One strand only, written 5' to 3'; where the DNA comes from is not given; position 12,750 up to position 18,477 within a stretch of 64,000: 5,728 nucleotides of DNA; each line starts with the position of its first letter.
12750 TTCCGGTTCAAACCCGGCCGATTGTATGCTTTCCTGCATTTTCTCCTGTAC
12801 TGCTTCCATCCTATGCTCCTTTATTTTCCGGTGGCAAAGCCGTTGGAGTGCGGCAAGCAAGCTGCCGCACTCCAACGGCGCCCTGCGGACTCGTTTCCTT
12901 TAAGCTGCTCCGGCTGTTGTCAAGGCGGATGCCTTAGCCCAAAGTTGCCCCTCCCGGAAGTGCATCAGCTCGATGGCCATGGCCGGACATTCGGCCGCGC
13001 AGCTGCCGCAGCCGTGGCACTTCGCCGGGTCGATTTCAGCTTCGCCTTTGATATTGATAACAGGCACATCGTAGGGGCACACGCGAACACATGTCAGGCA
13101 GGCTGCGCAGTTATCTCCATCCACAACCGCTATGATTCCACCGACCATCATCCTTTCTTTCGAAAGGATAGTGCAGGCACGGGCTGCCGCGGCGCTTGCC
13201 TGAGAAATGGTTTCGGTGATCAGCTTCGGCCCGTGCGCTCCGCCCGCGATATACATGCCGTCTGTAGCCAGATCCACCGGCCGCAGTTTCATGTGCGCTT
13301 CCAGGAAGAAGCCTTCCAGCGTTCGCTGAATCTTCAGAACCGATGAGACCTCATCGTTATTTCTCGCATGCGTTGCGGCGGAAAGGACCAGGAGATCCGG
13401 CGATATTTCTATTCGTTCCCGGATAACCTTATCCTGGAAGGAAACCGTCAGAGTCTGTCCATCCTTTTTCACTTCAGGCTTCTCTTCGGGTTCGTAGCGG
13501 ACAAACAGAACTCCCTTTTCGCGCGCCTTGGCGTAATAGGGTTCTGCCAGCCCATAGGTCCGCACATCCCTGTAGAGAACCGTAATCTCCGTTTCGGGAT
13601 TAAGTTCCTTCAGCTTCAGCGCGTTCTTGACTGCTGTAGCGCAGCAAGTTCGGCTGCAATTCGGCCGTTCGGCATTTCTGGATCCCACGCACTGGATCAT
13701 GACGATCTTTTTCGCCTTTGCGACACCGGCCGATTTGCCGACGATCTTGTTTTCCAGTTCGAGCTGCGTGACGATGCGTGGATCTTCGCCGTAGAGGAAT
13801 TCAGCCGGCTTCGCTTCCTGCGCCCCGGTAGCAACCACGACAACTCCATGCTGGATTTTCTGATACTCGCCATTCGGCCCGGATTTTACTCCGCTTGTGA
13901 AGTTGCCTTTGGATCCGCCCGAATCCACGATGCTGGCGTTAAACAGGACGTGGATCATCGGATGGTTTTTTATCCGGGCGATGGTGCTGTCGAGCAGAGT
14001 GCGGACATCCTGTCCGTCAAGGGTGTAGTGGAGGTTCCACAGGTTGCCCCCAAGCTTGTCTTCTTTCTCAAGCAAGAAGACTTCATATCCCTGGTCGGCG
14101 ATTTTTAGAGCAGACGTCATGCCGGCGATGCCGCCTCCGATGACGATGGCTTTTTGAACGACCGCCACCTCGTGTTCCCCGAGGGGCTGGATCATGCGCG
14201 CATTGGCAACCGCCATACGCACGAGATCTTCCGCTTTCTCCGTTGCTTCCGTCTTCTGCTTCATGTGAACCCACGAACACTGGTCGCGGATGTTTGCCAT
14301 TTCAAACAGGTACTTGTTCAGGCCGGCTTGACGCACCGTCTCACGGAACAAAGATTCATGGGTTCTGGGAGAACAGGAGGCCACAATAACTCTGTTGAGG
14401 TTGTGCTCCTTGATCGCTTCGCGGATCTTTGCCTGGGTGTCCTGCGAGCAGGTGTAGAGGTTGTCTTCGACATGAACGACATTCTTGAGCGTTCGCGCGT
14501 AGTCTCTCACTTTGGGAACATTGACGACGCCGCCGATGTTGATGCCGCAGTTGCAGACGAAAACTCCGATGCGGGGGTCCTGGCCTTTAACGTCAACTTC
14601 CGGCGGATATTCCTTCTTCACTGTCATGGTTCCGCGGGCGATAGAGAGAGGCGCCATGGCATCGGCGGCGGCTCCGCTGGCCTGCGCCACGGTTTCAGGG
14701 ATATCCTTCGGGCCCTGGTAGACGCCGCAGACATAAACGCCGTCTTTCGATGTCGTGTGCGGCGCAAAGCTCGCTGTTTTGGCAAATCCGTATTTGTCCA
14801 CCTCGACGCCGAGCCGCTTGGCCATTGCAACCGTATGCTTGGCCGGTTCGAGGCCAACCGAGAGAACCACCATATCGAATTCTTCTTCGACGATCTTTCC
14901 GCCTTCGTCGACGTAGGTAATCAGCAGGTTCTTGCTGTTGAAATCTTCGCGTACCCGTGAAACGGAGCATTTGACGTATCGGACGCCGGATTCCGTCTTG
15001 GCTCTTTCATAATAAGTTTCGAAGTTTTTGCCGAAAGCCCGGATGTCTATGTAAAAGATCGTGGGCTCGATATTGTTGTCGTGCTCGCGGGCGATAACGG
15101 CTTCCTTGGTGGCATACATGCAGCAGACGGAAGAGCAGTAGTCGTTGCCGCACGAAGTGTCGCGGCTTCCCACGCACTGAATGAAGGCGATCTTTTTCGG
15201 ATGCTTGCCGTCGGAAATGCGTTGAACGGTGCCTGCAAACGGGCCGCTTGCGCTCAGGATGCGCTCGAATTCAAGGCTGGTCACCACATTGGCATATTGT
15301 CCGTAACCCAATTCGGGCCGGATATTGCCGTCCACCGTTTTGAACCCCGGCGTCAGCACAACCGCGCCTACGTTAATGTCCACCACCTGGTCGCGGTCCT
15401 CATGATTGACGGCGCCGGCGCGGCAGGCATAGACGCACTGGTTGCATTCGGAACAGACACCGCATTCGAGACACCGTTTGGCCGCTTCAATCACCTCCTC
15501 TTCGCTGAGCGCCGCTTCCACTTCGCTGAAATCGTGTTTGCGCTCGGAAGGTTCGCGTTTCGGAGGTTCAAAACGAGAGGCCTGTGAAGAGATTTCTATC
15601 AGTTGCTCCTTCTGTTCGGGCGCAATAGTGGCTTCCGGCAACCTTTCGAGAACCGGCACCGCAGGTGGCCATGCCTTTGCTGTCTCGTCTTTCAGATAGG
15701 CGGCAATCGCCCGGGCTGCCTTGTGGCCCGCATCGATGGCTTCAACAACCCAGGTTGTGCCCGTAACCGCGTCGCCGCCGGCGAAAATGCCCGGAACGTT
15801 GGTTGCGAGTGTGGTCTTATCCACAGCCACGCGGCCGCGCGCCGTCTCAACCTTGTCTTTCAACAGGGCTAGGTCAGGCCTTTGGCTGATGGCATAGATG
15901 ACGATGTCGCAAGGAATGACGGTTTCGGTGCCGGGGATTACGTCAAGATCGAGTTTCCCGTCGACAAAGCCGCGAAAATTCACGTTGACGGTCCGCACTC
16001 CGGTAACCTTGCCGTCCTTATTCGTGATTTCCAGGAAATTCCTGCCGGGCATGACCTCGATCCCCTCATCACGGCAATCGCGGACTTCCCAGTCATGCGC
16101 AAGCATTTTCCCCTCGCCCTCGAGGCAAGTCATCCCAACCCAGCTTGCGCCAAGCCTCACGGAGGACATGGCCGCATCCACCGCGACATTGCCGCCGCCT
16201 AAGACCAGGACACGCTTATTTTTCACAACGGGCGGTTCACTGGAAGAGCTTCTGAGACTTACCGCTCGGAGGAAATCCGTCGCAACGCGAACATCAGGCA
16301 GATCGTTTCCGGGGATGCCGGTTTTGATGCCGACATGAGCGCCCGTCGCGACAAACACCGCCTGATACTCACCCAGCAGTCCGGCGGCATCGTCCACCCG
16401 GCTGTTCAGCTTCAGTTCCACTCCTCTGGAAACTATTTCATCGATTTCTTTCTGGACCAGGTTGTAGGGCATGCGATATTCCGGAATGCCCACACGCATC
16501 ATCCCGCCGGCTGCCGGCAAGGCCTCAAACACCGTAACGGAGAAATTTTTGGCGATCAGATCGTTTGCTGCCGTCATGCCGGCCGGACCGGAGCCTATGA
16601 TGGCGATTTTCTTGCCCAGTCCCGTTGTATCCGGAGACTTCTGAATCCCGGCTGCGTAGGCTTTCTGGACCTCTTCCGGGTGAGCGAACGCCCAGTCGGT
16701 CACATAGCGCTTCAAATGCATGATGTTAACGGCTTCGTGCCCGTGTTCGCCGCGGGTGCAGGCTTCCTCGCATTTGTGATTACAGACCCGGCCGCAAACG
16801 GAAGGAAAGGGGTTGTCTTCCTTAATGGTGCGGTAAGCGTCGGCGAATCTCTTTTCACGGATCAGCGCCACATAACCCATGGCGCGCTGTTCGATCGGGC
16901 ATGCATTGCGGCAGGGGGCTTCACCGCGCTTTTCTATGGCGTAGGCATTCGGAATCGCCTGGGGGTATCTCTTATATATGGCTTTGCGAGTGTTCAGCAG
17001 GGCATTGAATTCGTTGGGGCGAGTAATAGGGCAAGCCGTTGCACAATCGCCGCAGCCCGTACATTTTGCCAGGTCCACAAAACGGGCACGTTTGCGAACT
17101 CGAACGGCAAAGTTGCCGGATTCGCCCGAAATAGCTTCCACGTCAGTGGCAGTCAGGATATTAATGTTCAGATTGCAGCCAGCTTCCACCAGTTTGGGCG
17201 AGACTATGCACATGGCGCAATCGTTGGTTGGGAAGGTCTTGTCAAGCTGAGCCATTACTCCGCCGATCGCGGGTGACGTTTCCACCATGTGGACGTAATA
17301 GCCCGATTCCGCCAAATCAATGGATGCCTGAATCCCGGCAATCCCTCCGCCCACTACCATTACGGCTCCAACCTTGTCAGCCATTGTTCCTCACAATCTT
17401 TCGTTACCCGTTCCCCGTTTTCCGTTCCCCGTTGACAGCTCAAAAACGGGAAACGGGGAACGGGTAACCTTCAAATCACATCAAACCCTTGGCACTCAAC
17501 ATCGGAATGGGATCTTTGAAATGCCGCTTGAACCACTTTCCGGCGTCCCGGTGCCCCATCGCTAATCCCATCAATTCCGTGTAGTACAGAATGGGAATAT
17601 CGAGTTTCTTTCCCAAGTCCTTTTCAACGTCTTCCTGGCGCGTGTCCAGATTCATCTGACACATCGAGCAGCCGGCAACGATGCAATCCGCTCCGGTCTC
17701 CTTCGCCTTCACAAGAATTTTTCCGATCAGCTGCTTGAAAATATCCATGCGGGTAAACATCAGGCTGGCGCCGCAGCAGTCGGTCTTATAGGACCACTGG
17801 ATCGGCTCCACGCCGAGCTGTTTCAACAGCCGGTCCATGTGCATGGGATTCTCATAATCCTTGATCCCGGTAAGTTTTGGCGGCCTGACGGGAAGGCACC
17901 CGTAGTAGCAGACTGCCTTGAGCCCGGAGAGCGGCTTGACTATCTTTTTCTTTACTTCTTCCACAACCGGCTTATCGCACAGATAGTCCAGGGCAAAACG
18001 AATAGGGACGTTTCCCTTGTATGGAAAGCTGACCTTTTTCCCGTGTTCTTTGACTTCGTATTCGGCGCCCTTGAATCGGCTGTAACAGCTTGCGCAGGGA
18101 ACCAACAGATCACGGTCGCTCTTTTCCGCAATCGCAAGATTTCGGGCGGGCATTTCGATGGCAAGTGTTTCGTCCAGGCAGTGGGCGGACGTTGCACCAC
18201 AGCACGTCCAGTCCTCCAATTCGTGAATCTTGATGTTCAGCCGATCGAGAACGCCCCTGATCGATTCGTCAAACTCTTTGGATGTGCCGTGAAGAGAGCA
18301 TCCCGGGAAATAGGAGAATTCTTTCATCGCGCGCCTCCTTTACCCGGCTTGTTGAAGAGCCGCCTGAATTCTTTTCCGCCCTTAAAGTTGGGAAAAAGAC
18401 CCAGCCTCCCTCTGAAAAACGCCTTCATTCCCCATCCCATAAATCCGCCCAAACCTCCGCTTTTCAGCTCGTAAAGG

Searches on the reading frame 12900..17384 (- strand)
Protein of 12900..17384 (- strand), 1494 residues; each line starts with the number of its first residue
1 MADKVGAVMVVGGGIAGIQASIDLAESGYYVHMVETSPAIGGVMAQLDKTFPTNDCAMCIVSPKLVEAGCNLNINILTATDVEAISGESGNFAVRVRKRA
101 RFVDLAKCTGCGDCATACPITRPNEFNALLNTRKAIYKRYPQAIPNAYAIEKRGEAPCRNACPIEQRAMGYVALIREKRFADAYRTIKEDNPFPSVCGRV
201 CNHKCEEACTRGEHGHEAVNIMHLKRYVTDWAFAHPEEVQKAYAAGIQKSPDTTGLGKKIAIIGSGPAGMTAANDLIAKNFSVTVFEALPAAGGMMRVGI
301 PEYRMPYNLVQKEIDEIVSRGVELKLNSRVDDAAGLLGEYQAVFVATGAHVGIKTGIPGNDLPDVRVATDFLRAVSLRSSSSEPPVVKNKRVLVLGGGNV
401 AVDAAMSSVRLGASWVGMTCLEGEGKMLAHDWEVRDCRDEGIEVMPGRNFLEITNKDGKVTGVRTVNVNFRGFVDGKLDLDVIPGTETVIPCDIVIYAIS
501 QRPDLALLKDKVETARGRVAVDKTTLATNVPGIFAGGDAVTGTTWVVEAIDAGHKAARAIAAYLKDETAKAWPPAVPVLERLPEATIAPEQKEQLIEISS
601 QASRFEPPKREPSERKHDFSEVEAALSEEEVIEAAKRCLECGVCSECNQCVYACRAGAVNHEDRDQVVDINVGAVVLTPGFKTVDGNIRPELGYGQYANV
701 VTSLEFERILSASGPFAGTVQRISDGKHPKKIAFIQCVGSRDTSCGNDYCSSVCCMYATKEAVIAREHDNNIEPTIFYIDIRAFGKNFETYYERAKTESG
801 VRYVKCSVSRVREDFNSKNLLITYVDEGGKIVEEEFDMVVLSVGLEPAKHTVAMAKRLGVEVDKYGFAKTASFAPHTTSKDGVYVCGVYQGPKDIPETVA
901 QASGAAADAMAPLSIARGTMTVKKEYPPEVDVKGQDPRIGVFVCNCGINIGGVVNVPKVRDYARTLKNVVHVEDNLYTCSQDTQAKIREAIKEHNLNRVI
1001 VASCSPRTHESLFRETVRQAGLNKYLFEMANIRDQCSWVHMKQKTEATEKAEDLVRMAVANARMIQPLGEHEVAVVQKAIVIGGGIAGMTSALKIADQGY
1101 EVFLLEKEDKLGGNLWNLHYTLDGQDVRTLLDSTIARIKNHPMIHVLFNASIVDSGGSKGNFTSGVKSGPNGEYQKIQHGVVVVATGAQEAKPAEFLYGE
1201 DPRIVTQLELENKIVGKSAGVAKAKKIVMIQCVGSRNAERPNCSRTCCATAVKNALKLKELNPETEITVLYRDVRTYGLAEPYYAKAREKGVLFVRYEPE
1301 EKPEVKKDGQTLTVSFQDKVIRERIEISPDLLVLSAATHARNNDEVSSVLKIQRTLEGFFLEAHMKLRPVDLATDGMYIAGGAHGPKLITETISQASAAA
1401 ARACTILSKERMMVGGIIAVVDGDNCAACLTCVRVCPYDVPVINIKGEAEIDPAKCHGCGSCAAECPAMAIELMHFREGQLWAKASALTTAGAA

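Call 11: search_protein_families(library=pfam, proteins=[window:12900-17384:-], max_evalue=0.001)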
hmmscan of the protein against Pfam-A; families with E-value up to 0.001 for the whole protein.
window:12900-17384:- (1494 aa): 24 families
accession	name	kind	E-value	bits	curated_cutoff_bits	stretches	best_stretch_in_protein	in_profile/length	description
PF07992.20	Pyr_redox_2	-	3.2e-52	178.2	26.1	4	259-553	2-291/291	Pyridine nucleotide-disulphide oxidoreductase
PF13450.12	NAD_binding_8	-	6.6e-23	81.2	21.9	3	1081-1115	1-35/68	NAD(P)-binding Rossmann-like domain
PF14691.11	Fer4_20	-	1.4e-22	80.1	25.8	1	154-234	28-110/113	Dihydroprymidine dehydrogenase domain II, 4Fe-4S cluster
PF12831.13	FAD_oxidored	-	2.8e-18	66.9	27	2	8-45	2-39/416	FAD dependent oxidoreductase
PF00070.33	Pyr_redox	-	1.1e-17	64.8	22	1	391-465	1-79/82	Pyridine nucleotide-disulphide oxidoreductase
PF00890.30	FAD_binding_2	-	4.7e-16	59.4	20.4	1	1079-1115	2-38/414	FAD binding domain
PF01266.30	DAO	-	1.7e-15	57.9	27.9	1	1079-1113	2-37/353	FAD dependent oxidoreductase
PF13738.12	Pyr_redox_3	-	3.8e-14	53.1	30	1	381-537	156-305/305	Pyridine nucleotide-disulphide oxidoreductase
PF03486.20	HI0933_like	-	8.1e-12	45.5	50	1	1078-1113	2-37/244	HI0933-like protein Rossmann domain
PF01946.23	Thi4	-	3.6e-10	39.9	26.2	0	259-318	19-77/235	Thi4 family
PF01593.30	Amino_oxidase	-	1.8e-08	34.6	19.8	0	1086-1116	1-31/443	Flavin containing amine oxidoreductase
PF12837.12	Fer4_6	-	3.6e-08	33.4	25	2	103-119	4-20/24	4Fe-4S binding domain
PF00037.32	Fer4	-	3.8e-08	33.3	21.1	2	1450-1472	2-24/24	4Fe-4S binding domain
PF01134.28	GIDA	-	6e-08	32.6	22.1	0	1079-1111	2-35/391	Glucose inhibited division protein A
PF01262.27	AlaDh_PNT_C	-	9.8e-08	32.1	23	0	6-67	29-87/214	Alanine dehydrogenase/PNT, C-terminal domain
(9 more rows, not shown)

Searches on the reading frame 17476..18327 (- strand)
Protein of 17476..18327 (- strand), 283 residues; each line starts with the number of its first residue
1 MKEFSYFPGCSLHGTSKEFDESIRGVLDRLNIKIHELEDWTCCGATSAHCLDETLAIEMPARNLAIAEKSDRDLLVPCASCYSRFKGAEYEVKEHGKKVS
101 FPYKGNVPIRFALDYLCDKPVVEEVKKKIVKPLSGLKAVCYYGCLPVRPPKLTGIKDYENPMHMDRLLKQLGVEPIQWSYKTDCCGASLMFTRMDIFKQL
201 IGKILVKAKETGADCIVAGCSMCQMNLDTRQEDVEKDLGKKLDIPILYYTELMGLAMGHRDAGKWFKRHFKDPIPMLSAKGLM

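Call 11: search_protein_families(library=pfam, proteins=[window:17476-18327:-], max_evalue=0.001)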
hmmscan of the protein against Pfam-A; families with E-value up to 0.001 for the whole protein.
window:17476-18327:- (283 aa): 1 family
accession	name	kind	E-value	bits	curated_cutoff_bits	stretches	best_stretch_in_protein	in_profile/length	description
PF02754.22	CCG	-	1.7e-24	86.2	20.6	2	5-85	2-84/85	Cysteine-rich domain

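Call 98: find_homologous_proteins(query=window:17476-18327:-, max_evalue=1e-30)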
Query window:17476-18327:- (283 aa): 7516 proteins with E <= 1e-30 among 8000 candidates; the best 120 are listed.
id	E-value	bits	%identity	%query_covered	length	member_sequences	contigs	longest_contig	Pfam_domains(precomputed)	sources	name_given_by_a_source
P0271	2.2e-176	604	90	100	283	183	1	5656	PF02754.22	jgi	jgi:heterodisulfide reductase subunit B2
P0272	2.4e-174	597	89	100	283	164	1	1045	PF02754.22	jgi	-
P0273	1.2e-167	575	84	100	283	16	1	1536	PF02754.22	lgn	-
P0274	8.0e-167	572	86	100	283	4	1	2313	PF02754.22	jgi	jgi:heterodisulfide reductase subunit B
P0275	8.5e-167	572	86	100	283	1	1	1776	PF02754.22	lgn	-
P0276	1.2e-166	572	83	100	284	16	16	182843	PF02754.22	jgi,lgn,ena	jgi:heterodisulfide reductase subunit B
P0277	2.9e-166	570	85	100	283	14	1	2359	PF02754.22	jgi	jgi:heterodisulfide reductase subunit B2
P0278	1.7e-165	568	84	100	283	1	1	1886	PF02754.22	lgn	-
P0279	3.3e-165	567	84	100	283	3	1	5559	PF02754.22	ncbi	-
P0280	6.6e-165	566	83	100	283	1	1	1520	PF02754.22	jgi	jgi:heterodisulfide reductase subunit B2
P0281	2.0e-164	564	83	100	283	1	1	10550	PF02754.22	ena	-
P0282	4.2e-162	557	84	100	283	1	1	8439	PF02754.22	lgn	-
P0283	1.3e-161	555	82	100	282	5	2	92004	PF02754.22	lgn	-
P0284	2.2e-161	554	81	100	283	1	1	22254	PF02754.22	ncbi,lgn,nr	ncbi:MAG: CoB--CoM heterodisulfide reductase iron-sulfur subunit B family protein [Acidobacteria bac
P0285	1.1e-160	552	85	94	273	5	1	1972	PF02754.22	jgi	jgi:heterodisulfide reductase subunit B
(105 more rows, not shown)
